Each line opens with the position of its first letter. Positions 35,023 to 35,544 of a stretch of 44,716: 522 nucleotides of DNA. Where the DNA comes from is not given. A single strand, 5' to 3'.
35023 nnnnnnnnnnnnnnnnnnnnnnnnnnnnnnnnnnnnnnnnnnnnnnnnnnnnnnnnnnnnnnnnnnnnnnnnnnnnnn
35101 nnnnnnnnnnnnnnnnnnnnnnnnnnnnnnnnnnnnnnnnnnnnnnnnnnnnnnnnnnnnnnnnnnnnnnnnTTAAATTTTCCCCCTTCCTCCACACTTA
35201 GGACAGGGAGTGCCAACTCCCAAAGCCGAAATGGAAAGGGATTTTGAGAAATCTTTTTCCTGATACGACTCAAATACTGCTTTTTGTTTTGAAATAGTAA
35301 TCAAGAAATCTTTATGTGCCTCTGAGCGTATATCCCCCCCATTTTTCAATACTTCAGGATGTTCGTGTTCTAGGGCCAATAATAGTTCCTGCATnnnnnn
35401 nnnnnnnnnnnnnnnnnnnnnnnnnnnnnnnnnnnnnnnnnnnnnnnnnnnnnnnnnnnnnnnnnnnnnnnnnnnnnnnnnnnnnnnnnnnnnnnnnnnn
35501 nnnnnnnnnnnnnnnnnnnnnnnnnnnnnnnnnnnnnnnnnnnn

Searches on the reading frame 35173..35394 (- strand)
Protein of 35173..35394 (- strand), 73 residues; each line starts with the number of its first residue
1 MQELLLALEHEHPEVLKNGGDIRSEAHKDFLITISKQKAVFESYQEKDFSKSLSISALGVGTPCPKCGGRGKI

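Call 4: search_protein_families(library=pfam, proteins=[window:35173-35394:-], max_evalue=1)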
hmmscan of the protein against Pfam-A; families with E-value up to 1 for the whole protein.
window:35173-35394:- (73 aa): 2 families
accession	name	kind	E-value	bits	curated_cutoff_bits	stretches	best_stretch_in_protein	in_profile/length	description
PF15777.11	Anti-TRAP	-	0.1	13.1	32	1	59-72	28-41/59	Tryptophan RNA-binding attenuator protein inhibitory protein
PF01877.22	RNA_binding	-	0.13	13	26.9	1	3-46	64-107/120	RNA binding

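Call 6: search_dna_similar(query=window:35173-35394:-, collection=plasmids, mode=protein, max_evalue=1)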
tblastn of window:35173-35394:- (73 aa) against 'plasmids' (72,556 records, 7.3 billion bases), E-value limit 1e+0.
No match.

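Call 9: find_homologous_proteins(query=window:35176-35394:-, max_evalue=0.01)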
Query seq(73 aa) (73 aa): 5 proteins with E <= 0.01 among 8 candidates.
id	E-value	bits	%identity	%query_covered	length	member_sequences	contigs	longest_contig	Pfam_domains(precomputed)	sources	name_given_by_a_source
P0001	3.0e-39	149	96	100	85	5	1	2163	-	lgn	-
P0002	6.5e-25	104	68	100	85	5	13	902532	-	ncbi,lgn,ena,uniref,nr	ncbi:TPA: hypothetical protein ACXNPR_000550 [Enterobacter cancerogenus]|uniref:hypothetical protein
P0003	1.9e-22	96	66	100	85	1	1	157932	-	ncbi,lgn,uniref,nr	ncbi:hypothetical protein [Pectobacterium odoriferum]|uniref:hypothetical protein n=1 Tax=Pectobacte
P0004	7.2e-22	94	66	100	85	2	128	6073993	-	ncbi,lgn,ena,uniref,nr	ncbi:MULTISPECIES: hypothetical protein [Enterobacteriaceae]|uniref:hypothetical protein n=1 Tax=Ent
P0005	1.6e-20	90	64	100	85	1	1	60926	-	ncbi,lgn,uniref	ncbi:hypothetical protein ACS25C_09495 [Dickeya undicola]|uniref:hypothetical protein n=1 Tax=Dickey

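Call 12: find_encoding_contigs(protein=P0004, flank=8000, max_places=8)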
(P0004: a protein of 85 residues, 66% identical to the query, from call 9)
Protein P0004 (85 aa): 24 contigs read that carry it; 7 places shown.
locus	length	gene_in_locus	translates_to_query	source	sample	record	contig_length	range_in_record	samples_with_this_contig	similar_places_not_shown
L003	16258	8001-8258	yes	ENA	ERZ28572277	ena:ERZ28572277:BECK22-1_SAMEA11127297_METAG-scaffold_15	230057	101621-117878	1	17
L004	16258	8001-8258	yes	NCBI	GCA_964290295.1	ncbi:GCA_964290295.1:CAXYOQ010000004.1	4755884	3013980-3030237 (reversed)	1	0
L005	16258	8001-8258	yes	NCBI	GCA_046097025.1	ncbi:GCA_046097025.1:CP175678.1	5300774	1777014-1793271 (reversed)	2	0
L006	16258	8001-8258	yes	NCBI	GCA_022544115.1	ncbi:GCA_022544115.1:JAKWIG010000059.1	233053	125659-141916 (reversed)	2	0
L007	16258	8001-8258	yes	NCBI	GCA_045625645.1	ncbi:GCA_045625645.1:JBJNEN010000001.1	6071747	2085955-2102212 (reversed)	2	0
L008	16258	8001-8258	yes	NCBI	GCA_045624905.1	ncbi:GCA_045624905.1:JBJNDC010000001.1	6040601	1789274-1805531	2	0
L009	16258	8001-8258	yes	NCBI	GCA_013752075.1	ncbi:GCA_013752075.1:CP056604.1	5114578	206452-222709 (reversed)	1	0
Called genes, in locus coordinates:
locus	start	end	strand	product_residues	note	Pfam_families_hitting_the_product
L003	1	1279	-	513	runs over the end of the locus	PF12146:Hydrolase_4, PF00561:Abhydrolase_1 (weak), PF12697:Abhydrolase_6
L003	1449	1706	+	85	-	PF11183:PmrD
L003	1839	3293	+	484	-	PF10423:AMNp_N, PF01048:PNP_UDP_1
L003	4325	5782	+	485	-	PF01554:MatE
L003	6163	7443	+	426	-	PF13356:Arm-DNA-bind_3, PF22022:Phage_int_M, PF00589:Phage_integrase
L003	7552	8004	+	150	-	-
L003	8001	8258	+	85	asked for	-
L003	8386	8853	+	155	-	PF10805:DUF2730 (faint)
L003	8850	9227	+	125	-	-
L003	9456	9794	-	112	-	PF06412:TraD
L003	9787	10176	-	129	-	-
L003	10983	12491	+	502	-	PF03389:MobA_MobL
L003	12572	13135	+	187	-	-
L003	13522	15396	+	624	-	PF07693:KAP_NTPase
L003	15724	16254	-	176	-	-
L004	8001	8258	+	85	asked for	-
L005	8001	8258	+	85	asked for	-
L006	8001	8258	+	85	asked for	-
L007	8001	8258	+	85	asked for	-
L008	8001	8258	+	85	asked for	-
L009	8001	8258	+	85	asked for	-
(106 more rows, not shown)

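Call 13: find_encoding_contigs(protein=P0001, flank=8000, max_places=4)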
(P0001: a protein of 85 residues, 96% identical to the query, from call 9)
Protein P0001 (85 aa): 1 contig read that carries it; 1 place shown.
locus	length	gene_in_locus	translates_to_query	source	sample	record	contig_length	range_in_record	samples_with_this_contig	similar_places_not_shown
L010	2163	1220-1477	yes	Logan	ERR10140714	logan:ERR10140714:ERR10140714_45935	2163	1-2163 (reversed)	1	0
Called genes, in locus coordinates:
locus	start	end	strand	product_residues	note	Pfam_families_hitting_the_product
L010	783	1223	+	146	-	-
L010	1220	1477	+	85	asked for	-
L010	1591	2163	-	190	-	?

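Call 17: search_protein_families(library=padloc, proteins=[L010:1220-1477:+, L010:783-1223:+, L003:7552-8004:+, L003:8386-8853:+, L003:8850-9227:+, L003:9787-10176:-, L003:12572-13135:+], max_evalue=1)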
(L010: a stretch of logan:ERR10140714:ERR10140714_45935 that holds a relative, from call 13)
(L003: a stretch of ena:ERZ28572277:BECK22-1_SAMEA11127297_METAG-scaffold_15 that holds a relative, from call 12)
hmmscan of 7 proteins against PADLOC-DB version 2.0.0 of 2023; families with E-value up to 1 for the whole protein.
L010:1220-1477:+ (85 aa): 0 families

L010:783-1223:+ (146 aa): 0 families

L003:7552-8004:+ (150 aa): 0 families

L003:8386-8853:+ (155 aa): 1 family
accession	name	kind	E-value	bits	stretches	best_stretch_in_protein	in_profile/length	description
PDLC03859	LmuB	-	0.0022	15.3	1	28-142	364-480/611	-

L003:8850-9227:+ (125 aa): 0 families

L003:9787-10176:- (129 aa): 0 families

L003:12572-13135:+ (187 aa): 0 families

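Call 18: search_protein_families(library=pfam, proteins=[L010:1220-1477:+, L010:783-1223:+, L003:7552-8004:+, L003:8386-8853:+, L003:8850-9227:+, L003:9787-10176:-, L003:12572-13135:+], max_evalue=1)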
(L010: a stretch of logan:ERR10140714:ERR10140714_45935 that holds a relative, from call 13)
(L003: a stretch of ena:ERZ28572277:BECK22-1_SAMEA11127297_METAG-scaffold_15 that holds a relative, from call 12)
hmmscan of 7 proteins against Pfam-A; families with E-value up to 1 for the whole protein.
L010:1220-1477:+ (85 aa): 3 families
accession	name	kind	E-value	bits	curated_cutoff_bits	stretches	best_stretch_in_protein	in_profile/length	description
PF01877.22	RNA_binding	-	0.0039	17.9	26.9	1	10-58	59-107/120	RNA binding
PF15777.11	Anti-TRAP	-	0.065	13.7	32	1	71-84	28-41/59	Tryptophan RNA-binding attenuator protein inhibitory protein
PF08775.15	ParB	-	0.071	13.9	25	1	9-66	25-82/126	ParB family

L010:783-1223:+ (146 aa): 2 families
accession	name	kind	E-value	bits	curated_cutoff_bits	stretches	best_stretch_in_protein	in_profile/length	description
PF15956.11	DUF4760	-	0.00017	22.2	25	1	47-107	51-115/141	Domain of unknown function (DUF4760)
PF18142.6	SLATT_fungal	-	0.32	11.5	26.5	0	15-42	47-74/121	SMODS and SLOG-associating 2TM effector domain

L003:7552-8004:+ (150 aa): 1 family
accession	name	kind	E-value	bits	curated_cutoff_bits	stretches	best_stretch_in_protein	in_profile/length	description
PF15956.11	DUF4760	-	4.8e-05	24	25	1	58-111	58-115/141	Domain of unknown function (DUF4760)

L003:8386-8853:+ (155 aa): 6 families
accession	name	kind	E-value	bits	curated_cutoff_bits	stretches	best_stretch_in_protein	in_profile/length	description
PF10805.13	DUF2730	-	0.00011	22.7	24.9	1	106-140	42-75/102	Protein of unknown function (DUF2730)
PF14584.11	DUF4446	-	0.0028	18.1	27.4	1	7-77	2-72/150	Protein of unknown function (DUF4446)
PF19775.4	DUF6261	-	0.051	13.9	27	1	33-92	71-129/154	Family of unknown function (DUF6261)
PF10112.14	Halogen_Hydrol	-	0.073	13.5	29.8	1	4-70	25-88/191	5-bromo-4-chloroindolyl phosphate hydrolysis protein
PF08954.16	Trimer_CC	-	0.089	12.9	27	0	47-70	16-39/52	Trimerisation motif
PF00558.24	Vpu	-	0.1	12.9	24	1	1-44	1-40/81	Vpu protein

L003:8850-9227:+ (125 aa): 4 families
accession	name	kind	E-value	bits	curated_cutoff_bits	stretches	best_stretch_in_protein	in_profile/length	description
PF08963.15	DUF1878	-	0.00017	22.5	23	1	4-72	2-70/110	Protein of unknown function (DUF1878)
PF17815.7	PDZ_3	-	0.074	13.3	22.8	1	42-100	34-92/145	PDZ domain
PF09548.15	Spore_III_AB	-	0.15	12.5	32.5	1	3-68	23-86/170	Stage III sporulation protein AB (spore_III_AB)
PF02022.25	Integrase_Zn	-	0.17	12.3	22.6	1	72-89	13-30/38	Integrase Zinc binding domain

L003:9787-10176:- (129 aa): 0 families

L003:12572-13135:+ (187 aa): 0 families

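Call 19: search_protein_families(library=ncbifam, proteins=[L010:1220-1477:+, L010:783-1223:+, L003:7552-8004:+, L003:8386-8853:+, L003:8850-9227:+], max_evalue=1)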
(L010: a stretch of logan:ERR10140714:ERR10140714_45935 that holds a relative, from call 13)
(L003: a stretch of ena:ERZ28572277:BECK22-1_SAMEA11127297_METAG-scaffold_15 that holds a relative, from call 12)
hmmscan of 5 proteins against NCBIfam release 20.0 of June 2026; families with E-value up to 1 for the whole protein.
L010:1220-1477:+ (85 aa): 0 families

L010:783-1223:+ (146 aa): 1 family
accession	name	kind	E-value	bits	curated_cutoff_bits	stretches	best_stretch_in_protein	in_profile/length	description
NF038106.1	gamma_NF038106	equivalog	0.11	12.8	50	1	92-138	48-92/93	PA4642 family protein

L003:7552-8004:+ (150 aa): 0 families

L003:8386-8853:+ (155 aa): 2 families
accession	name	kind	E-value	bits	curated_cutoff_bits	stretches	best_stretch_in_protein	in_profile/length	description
TIGR04523.1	Mplasa_alph_rch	subfamily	0.0097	13.9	270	1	21-74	682-735/745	helix-rich protein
NF045951.1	MAG0110_fam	subfamily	0.043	13.1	98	1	5-39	172-206/237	MAG0110 family membrane protein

L003:8850-9227:+ (125 aa): 0 families

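Call 23: find_encoding_contigs(protein=P0002, flank=8000, max_places=5)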
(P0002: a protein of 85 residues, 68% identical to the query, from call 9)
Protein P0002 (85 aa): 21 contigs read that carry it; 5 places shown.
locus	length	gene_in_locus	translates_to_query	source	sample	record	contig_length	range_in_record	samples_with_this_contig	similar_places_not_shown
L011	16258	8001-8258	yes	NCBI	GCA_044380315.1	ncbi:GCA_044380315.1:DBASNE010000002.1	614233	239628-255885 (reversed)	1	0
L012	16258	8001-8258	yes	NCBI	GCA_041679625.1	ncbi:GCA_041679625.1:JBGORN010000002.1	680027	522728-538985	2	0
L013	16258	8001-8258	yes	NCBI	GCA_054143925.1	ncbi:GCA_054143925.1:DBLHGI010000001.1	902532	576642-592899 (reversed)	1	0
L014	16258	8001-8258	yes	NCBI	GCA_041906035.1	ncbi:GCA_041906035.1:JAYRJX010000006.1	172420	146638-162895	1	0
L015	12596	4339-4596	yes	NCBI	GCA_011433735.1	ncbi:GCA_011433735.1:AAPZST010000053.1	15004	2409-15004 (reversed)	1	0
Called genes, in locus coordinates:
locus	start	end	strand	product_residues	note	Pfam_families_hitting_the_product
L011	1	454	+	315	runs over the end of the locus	PF13302:Acetyltransf_3 (faint), PF13523:Acetyltransf_8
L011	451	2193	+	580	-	PF04183:IucA_IucC, PF06276:FhuF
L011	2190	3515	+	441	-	PF13434:Lys_Orn_oxgnase, PF13738:Pyr_redox_3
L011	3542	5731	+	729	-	PF07715:Plug, PF00593:TonB_dep_Rec_b-barrel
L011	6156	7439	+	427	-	PF13356:Arm-DNA-bind_3, PF22022:Phage_int_M, PF00589:Phage_integrase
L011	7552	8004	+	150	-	-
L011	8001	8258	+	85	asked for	-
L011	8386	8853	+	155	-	-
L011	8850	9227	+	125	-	-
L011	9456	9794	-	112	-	PF06412:TraD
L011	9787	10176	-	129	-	-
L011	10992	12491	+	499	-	PF03389:MobA_MobL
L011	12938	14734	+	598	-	PF03235:GmrSD_N, PF04326:SLFN_AlbA_2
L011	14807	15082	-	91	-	-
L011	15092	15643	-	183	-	-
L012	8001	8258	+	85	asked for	-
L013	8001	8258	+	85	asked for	-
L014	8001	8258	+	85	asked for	-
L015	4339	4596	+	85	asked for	-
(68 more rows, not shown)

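Call 24: find_encoding_contigs(protein=P0003, flank=8000, max_places=3)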
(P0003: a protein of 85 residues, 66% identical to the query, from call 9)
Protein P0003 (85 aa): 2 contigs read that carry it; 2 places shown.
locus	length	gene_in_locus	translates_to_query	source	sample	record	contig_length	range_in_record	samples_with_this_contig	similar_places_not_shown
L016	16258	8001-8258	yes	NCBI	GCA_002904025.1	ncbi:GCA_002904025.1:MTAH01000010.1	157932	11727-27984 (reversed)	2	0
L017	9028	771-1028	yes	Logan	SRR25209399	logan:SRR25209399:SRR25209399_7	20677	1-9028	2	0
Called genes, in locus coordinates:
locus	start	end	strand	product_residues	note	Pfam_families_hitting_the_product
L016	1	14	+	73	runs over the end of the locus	-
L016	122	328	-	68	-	PF16277:DUF4926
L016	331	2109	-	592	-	PF05488:PAAR_motif, PF06958:Pyocin_S, PF21814:DUF6883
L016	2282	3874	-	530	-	PF04917:Shufflon_N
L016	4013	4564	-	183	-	PF05307:Bundlin, PF08805:PilS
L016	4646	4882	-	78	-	-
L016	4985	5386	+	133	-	PF22470:Histone_HNS_N, PF00816:Histone_HNS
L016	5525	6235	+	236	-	PF18974:DUF5710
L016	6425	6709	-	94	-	PF06412:TraD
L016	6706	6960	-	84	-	-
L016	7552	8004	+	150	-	PF15956:DUF4760 (faint)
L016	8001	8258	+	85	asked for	-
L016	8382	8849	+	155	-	-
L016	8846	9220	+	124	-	-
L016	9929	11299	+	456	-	PF03389:MobA_MobL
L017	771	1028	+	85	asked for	-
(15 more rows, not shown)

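Call 25: find_encoding_contigs(protein=P0005, flank=8000, max_places=3)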
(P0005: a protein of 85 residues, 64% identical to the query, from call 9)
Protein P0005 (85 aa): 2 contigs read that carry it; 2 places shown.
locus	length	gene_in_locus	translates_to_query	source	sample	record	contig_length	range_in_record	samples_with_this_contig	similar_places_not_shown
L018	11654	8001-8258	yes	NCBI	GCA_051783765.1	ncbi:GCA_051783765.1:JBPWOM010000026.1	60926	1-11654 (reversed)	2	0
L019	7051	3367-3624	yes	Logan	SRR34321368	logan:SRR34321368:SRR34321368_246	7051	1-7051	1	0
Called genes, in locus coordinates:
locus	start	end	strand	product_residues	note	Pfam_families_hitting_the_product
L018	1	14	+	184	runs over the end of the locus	PF00258:Flavodoxin_1 (weak), PF02525:Flavodoxin_2 (weak), PF12724:Flavodoxin_5, PF03358:FMN_red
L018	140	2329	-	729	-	PF00754:F5_F8_type_C, PF22633:F5_F8_type_C_2 (weak)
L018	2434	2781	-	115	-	-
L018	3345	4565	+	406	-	PF13356:Arm-DNA-bind_3, PF22022:Phage_int_M, PF00589:Phage_integrase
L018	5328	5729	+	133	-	PF22470:Histone_HNS_N, PF00816:Histone_HNS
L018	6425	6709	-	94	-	PF06412:TraD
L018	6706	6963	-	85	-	-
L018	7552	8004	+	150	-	-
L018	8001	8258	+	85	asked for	-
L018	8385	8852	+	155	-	-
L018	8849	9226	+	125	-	PF08963:DUF1878 (faint)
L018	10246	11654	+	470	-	PF03389:MobA_MobL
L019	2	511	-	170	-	?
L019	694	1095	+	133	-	PF22470:Histone_HNS_N, PF00816:Histone_HNS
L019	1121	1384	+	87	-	-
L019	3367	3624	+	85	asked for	-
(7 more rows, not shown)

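Call 29: find_homologous_proteins(query=A1, max_evalue=10)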
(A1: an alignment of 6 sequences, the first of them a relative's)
Query A1 (6 sequences) (85 aa, profile of the alignment): 10 proteins with E <= 10 among 696 candidates.
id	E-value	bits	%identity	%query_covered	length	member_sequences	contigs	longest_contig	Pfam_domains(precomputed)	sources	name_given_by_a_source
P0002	7.0e-48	179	71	100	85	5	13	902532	-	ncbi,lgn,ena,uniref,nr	ncbi:TPA: hypothetical protein ACXNPR_000550 [Enterobacter cancerogenus]|uniref:hypothetical protein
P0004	1.9e-46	174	68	100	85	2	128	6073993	-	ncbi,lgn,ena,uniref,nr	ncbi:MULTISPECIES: hypothetical protein [Enterobacteriaceae]|uniref:hypothetical protein n=1 Tax=Ent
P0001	2.0e-46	174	100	100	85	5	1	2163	-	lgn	-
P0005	2.5e-46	174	67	100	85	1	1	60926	-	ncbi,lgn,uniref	ncbi:hypothetical protein ACS25C_09495 [Dickeya undicola]|uniref:hypothetical protein n=1 Tax=Dickey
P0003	1.1e-44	168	65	100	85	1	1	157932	-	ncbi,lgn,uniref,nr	ncbi:hypothetical protein [Pectobacterium odoriferum]|uniref:hypothetical protein n=1 Tax=Pectobacte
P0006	5.2e-35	137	62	100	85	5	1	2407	-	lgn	-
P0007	2.8e-31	126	68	76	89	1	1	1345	-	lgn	-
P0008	3.9e-30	122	58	99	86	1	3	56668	-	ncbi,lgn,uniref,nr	ncbi:TPA: hypothetical protein KIA93_004428 [Salmonella enterica]|uniref:hypothetical protein n=1 Ta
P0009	5.0e-8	51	82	40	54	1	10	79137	-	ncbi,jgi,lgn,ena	-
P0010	5.7e-8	51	64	62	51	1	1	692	-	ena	-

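Call 30: find_homologous_proteins(query=L010:783-1223:+, max_evalue=0.01)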
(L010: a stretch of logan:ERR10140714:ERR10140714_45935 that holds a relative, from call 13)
Query L010:783-1223:+ (146 aa): 13 proteins with E <= 0.01 among 33 candidates.
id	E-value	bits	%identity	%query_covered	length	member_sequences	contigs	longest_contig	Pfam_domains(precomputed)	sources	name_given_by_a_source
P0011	2.1e-88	311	99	100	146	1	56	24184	-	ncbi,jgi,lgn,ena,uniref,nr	ncbi:TPA: hypothetical protein ACG0V2_005090 [Escherichia coli]|uniref:hypothetical protein n=1 Tax=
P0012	3.8e-88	310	99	100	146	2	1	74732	-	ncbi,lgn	ncbi:TPA: hypothetical protein ACGBKR_002730 [Escherichia coli]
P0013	7.8e-88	309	99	100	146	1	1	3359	-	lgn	-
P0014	6.5e-72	258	83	100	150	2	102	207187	-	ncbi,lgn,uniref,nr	ncbi:hypothetical protein RY43_22680 [Salmonella enterica]|uniref:hypothetical protein n=1 Tax=Salmo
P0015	3.8e-71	255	75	100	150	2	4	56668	-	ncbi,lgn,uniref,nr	ncbi:TPA: hypothetical protein KIA93_004429 [Salmonella enterica]|uniref:hypothetical protein n=1 Ta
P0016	9.0e-71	254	81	100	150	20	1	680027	-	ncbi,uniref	ncbi:hypothetical protein [Enterobacter cloacae complex sp. ESBL7]|uniref:hypothetical protein n=1 T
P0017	1.0e-70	254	79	100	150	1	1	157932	PF15956.12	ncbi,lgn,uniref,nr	ncbi:hypothetical protein [Pectobacterium odoriferum]|uniref:hypothetical protein n=1 Tax=Pectobacte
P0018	2.3e-55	204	63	100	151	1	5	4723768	-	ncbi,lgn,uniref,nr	ncbi:hypothetical protein AB9D06_04000 [Enterobacter cloacae]|uniref:hypothetical protein n=1 Tax=En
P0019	1.2e-54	202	64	100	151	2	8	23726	-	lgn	-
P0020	2.7e-53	198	61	99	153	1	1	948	-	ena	-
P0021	2.6e-52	195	60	99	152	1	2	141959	-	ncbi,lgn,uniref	ncbi:hypothetical protein [Serratia sp. 2723]|uniref:hypothetical protein n=1 Tax=unclassified Serra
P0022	4.2e-47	178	61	95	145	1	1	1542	-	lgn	-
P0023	6.8e-31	125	68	66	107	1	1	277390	-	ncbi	-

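Call 31: find_encoding_contigs(protein=P0011, flank=10000, max_places=8)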
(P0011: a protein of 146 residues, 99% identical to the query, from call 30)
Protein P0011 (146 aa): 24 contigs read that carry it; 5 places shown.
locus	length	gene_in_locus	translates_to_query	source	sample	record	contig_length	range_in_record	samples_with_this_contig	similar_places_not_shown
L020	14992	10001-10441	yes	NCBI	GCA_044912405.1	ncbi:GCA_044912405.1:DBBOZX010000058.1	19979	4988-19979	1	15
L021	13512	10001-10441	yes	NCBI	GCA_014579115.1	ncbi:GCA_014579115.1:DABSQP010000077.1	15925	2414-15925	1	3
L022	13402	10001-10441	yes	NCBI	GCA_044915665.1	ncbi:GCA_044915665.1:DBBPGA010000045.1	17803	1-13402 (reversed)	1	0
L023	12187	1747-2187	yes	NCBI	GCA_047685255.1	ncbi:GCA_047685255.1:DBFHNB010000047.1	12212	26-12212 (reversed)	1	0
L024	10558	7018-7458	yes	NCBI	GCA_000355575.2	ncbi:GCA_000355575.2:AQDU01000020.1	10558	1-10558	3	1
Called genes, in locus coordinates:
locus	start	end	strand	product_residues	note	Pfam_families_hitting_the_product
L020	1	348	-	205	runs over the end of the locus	PF04352:ProQ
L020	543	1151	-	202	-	-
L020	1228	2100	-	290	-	PF02463:SMC_N (weak), PF13175:AAA_15 (weak), PF13476:AAA_23, PF13555:AAA_29 (weak), PF00005:ABC_tran (weak), PF02463:SMC_N (weak), PF13304:AAA_21, PF13175:AAA_15 (weak), +2 more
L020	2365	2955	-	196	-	-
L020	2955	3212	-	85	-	-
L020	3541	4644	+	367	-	PF10137:CAP12-PCTIR_TIR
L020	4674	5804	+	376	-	PF14022:DUF4238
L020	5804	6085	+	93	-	-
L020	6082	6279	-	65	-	-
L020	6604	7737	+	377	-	PF12686:DUF3800 (weak)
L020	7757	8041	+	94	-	-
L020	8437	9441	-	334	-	PF01548:DEDD_Tnp_IS110, PF02371:Transposase_20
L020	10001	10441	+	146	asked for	-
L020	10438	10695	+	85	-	-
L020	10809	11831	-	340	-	PF18134:AGS_C (weak)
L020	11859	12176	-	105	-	-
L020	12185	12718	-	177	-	PF18967:PycTM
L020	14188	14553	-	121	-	-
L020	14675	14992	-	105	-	?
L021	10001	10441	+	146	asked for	-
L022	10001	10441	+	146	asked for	-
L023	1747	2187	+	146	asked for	-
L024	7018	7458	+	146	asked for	-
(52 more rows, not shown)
